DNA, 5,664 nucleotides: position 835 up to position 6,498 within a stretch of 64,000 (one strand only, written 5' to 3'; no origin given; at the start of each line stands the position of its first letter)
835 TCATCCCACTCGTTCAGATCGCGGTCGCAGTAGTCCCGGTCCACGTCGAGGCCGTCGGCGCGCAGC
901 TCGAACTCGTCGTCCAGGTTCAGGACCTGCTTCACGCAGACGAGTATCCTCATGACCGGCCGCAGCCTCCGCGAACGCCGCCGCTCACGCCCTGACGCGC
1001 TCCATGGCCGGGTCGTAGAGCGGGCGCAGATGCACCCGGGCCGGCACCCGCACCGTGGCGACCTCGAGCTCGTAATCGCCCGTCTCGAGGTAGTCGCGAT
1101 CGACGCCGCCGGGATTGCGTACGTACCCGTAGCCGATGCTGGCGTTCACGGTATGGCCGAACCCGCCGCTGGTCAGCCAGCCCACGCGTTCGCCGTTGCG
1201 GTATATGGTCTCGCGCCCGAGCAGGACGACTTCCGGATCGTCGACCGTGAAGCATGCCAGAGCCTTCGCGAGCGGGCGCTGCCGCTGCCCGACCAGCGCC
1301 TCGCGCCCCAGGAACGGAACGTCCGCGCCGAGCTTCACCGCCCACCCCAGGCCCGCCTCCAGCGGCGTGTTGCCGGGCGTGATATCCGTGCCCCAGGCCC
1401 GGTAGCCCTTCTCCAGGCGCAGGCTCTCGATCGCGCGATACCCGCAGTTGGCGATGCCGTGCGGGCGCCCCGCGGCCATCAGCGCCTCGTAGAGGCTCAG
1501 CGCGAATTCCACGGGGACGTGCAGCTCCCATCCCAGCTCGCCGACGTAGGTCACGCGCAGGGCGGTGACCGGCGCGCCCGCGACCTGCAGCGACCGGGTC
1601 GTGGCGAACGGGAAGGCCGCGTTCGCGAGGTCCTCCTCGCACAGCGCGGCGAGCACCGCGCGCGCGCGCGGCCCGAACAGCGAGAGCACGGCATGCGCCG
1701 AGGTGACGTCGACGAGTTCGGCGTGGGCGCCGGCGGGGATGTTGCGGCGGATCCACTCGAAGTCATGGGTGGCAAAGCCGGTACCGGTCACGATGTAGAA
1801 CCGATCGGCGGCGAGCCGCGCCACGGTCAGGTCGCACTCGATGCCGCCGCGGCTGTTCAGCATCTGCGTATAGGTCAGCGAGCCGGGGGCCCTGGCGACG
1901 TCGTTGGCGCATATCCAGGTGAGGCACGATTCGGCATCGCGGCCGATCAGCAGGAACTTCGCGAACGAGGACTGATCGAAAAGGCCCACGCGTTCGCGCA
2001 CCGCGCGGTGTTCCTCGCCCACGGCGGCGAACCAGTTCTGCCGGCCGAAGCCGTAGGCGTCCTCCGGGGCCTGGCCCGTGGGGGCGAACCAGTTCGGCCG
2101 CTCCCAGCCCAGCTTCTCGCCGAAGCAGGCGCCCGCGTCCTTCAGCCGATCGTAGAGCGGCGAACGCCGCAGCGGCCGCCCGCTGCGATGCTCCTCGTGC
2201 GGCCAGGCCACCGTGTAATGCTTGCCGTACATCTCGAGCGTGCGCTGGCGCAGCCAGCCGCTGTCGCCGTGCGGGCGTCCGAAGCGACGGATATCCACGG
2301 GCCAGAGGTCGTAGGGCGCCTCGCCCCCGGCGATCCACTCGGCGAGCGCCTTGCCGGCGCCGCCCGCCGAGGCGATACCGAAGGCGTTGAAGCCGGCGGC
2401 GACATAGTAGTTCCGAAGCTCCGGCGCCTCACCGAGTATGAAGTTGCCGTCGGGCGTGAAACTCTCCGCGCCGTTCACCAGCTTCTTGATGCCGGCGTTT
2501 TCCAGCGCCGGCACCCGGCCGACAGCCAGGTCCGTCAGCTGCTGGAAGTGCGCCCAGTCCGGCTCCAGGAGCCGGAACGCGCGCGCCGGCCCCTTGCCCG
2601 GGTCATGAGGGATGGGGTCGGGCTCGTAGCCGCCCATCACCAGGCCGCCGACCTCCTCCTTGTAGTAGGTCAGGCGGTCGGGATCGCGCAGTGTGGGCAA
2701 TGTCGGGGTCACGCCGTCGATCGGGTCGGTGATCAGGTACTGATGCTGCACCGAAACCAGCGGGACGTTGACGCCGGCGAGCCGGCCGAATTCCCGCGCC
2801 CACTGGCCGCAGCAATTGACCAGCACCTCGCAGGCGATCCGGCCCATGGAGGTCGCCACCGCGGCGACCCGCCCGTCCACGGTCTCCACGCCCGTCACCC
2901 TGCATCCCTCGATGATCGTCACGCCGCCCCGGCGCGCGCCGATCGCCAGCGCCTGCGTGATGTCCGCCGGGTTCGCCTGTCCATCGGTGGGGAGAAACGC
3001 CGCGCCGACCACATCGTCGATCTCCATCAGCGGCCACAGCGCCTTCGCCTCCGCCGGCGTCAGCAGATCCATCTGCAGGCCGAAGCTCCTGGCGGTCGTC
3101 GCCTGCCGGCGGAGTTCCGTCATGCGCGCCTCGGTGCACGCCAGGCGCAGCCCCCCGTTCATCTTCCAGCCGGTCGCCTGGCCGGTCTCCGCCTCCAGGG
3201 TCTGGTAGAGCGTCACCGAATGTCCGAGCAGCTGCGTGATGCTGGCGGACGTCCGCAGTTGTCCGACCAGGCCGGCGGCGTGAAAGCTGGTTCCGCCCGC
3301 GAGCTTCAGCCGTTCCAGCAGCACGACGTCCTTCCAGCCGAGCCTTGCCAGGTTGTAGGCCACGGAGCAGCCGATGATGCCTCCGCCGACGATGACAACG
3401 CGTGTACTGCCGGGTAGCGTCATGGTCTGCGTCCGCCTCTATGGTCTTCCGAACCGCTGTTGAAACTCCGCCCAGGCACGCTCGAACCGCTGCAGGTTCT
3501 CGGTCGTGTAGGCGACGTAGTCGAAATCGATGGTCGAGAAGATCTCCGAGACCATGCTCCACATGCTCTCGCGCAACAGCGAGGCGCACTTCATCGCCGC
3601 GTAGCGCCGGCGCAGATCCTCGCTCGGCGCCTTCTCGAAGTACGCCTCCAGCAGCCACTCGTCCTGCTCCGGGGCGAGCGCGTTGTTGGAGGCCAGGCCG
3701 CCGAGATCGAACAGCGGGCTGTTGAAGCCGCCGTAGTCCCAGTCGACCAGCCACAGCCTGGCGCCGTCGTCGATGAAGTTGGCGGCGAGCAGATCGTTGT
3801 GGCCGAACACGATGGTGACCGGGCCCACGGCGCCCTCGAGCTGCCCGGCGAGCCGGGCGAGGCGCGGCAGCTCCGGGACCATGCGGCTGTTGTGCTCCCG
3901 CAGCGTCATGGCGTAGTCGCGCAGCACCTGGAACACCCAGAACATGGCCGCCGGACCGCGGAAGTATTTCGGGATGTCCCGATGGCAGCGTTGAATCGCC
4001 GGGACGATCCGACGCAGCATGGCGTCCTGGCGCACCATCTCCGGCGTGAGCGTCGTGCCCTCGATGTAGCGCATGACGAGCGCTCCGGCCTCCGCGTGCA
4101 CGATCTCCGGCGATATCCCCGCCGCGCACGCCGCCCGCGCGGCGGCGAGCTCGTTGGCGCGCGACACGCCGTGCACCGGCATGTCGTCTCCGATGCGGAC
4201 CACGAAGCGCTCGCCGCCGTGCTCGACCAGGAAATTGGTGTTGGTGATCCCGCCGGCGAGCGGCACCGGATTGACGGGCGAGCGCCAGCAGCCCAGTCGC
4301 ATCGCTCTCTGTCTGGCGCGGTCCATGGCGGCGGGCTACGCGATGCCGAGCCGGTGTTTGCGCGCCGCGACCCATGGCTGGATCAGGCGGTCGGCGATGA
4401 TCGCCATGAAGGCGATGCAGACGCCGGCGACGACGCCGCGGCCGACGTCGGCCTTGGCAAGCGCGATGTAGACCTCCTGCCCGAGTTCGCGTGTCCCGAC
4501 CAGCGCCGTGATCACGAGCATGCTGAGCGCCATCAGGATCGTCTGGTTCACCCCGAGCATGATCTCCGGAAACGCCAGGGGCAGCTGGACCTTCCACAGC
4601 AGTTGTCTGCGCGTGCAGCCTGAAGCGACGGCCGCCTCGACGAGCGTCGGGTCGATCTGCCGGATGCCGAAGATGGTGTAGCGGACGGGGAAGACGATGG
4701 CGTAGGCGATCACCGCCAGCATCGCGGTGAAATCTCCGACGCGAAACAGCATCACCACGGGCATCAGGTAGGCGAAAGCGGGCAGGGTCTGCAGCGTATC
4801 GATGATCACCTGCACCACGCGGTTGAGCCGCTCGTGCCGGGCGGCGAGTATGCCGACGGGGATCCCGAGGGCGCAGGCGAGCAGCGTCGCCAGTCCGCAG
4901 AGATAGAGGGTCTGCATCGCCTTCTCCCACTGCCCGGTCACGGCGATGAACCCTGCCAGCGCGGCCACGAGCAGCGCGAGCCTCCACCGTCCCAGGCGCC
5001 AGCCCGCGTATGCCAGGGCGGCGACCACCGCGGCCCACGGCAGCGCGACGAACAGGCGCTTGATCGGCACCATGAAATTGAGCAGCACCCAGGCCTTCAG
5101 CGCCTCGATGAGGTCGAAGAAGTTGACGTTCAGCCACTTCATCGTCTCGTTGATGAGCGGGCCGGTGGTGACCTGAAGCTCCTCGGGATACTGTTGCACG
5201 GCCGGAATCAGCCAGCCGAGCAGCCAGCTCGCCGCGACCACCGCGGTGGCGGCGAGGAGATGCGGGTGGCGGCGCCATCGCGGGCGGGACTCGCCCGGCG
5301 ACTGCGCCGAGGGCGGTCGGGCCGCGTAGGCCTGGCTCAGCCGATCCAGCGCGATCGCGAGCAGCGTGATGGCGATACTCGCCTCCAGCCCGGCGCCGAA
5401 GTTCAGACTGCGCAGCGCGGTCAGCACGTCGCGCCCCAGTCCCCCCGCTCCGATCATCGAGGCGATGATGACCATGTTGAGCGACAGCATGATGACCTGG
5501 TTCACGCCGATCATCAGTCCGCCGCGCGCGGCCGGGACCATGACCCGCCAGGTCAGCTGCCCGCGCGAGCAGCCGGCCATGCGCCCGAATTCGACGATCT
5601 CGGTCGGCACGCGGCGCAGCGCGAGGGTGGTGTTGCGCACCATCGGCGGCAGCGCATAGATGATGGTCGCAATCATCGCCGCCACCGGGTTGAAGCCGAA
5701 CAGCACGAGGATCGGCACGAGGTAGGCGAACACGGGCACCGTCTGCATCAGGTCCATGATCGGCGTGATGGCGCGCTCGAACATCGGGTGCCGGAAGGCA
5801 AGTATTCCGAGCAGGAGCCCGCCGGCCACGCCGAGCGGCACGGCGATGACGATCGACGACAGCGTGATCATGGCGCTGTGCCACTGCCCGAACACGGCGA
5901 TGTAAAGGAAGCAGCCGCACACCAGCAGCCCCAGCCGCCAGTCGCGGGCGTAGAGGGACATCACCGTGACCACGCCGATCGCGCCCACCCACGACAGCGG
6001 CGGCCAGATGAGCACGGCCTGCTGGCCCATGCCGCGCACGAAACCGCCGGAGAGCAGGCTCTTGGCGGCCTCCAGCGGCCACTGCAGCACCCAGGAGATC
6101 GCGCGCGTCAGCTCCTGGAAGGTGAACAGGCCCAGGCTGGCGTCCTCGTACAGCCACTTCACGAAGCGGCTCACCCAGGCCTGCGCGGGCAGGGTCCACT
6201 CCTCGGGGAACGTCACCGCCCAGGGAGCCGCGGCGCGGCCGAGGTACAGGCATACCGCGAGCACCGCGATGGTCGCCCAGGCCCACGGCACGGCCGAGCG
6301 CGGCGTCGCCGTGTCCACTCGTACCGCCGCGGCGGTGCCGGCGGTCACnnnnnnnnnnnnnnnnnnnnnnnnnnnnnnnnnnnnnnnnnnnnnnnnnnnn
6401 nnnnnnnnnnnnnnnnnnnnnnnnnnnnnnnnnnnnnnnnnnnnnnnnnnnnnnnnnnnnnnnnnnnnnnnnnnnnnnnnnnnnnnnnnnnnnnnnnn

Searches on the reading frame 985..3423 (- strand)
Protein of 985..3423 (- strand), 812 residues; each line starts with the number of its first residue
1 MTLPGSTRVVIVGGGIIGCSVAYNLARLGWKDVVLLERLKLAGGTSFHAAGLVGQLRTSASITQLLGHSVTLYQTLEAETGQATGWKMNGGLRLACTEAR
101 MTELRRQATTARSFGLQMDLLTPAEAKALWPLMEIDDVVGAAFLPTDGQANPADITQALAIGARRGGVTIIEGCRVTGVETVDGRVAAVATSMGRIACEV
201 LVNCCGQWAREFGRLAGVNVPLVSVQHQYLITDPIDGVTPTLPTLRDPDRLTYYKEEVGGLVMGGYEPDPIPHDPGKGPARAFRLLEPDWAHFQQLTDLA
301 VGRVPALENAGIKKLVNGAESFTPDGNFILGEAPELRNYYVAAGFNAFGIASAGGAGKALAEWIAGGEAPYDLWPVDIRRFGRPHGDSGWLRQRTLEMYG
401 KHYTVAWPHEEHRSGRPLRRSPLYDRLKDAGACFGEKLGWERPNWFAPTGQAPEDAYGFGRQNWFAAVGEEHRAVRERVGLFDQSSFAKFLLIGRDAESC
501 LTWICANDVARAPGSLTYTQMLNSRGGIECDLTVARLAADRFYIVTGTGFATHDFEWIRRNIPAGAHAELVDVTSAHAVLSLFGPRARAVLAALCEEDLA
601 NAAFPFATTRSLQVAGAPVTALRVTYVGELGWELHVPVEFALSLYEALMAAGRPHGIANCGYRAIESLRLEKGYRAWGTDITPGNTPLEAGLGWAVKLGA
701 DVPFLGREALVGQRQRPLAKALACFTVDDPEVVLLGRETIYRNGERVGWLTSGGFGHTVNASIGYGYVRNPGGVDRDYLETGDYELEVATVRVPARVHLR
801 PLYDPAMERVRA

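Call 37: search_protein_families(library=pfam, proteins=[window:985-3423:-], max_evalue=0.00001)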
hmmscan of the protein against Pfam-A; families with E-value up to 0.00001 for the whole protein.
window:985-3423:- (812 aa): 6 families
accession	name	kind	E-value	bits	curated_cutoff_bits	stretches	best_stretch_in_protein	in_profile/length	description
PF01571.26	GCV_T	-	1.2e-83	280.7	25.6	1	423-695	1-255/255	Aminomethyltransferase folate-binding domain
PF01266.30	DAO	-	1.1e-73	249.3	27.9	1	8-363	1-353/353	FAD dependent oxidoreductase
PF08669.17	GCV_T_C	-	4.3e-20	71.8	25.9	1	720-804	1-80/80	Glycine cleavage T-protein C-terminal barrel domain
PF16350.10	FAO_M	-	2.8e-19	69.5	27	1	367-421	2-56/56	FAD dependent oxidoreductase central domain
PF00070.33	Pyr_redox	-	1.2e-07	32.5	22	0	8-40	1-32/82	Pyridine nucleotide-disulphide oxidoreductase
PF07992.20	Pyr_redox_2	-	1.3e-06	28.5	26.1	0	7-41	143-176/291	Pyridine nucleotide-disulphide oxidoreductase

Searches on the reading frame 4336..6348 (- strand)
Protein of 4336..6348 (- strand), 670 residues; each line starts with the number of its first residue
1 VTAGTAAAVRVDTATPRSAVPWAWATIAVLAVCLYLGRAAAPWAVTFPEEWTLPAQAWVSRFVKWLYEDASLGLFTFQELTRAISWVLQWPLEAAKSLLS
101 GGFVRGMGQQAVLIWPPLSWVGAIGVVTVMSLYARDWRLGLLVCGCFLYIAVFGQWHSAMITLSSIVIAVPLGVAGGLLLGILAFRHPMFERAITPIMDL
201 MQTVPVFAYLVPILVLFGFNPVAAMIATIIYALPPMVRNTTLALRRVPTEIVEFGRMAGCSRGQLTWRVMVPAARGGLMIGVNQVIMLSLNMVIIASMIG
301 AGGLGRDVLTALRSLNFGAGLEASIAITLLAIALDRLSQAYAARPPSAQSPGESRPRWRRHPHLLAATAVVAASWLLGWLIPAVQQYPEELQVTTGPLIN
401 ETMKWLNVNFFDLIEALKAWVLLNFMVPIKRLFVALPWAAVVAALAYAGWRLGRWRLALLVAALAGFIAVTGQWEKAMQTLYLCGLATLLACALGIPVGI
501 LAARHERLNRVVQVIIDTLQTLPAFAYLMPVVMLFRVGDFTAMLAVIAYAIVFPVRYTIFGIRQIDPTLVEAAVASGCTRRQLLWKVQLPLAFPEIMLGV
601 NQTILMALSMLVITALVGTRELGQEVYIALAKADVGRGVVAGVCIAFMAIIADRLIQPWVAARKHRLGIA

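Call 37: search_protein_families(library=pfam, proteins=[window:4336-6348:-], max_evalue=0.00001)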
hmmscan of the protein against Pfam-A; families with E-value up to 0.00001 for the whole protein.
window:4336-6348:- (670 aa): 1 family
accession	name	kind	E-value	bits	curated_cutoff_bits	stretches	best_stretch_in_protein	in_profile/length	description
PF00528.27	BPD_transp_1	-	1.3e-40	139.5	26.4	2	177-334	5-167/184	Binding-protein-dependent transport system inner membrane component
